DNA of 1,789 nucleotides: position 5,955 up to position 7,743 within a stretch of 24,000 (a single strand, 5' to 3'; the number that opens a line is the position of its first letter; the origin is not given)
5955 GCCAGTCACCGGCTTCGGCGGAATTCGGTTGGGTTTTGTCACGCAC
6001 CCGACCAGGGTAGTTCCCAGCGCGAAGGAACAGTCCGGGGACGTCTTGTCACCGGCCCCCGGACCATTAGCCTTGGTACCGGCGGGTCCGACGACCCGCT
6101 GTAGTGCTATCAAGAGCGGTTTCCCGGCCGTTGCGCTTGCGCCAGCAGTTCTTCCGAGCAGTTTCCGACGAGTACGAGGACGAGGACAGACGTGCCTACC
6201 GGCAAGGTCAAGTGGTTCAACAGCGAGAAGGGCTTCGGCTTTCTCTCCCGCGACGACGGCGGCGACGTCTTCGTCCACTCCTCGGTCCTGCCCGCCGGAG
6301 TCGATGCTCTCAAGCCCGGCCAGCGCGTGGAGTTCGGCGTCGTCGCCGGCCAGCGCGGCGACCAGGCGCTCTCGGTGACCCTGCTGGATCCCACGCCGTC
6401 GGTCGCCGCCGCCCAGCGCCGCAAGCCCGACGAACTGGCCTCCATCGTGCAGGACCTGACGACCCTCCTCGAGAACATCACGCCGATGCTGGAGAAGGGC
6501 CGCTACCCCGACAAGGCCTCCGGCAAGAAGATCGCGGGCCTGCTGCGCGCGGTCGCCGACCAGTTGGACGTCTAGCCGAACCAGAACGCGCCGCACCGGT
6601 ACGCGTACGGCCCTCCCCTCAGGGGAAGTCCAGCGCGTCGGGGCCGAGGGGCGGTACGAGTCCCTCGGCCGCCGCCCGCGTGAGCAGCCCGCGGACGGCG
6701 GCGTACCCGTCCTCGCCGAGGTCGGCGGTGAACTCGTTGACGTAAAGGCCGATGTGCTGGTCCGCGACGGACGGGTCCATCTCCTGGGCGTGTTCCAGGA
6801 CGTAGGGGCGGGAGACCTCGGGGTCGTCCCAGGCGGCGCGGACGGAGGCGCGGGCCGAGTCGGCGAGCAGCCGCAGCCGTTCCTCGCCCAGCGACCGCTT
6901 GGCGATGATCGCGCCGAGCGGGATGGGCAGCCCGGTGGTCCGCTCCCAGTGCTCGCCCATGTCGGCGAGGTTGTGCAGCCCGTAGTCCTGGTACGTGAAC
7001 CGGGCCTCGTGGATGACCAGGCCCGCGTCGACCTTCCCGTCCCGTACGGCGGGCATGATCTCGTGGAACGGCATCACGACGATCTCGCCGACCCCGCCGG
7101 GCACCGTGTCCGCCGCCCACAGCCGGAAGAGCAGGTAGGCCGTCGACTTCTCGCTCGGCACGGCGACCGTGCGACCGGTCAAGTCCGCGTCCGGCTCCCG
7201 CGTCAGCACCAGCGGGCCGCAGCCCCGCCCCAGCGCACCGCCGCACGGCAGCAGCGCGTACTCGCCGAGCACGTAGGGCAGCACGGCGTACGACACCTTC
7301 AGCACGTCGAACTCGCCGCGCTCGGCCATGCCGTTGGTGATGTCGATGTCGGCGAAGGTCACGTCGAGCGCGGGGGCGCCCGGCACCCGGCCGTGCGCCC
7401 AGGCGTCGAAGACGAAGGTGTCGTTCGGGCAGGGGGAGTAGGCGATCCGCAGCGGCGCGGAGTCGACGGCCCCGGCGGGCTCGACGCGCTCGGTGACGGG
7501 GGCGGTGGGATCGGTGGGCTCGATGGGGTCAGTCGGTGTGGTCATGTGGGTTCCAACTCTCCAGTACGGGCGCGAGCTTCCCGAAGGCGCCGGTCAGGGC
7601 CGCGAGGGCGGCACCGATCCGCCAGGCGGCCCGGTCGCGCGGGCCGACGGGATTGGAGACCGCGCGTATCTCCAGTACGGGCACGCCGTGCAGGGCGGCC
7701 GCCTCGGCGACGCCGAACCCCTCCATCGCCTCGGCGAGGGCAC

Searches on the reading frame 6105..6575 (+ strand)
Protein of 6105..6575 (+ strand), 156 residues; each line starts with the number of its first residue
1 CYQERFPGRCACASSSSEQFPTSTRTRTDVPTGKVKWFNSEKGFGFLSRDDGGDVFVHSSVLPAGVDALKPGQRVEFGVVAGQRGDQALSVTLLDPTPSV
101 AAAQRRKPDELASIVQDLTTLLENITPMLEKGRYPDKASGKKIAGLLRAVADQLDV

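Call 33: search_protein_families(library=pfam, proteins=[window:6105-6575:+], max_evalue=0.001)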
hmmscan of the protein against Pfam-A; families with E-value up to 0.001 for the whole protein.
window:6105-6575:+ (156 aa): 1 family
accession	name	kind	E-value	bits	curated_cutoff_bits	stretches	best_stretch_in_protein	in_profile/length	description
PF00313.28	CSD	-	1.5e-20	73.3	27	1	32-93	2-65/66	'Cold-shock' DNA-binding domain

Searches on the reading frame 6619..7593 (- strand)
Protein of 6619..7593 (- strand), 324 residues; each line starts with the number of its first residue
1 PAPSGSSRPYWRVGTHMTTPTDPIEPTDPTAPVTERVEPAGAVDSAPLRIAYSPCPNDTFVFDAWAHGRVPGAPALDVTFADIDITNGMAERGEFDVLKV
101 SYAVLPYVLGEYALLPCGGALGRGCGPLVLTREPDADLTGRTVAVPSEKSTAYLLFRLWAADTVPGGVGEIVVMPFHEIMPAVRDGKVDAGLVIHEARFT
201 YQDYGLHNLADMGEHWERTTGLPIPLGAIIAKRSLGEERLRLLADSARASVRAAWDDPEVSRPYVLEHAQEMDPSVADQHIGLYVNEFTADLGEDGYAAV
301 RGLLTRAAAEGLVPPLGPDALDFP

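Call 33: search_protein_families(library=pfam, proteins=[window:6619-7593:-], max_evalue=0.001)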
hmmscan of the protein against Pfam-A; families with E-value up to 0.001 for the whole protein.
window:6619-7593:- (324 aa): 1 family
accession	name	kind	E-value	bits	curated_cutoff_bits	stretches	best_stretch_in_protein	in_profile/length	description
PF02621.19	VitK2_biosynth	-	3.4e-75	253.2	26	1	48-308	1-251/252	Menaquinone biosynthesis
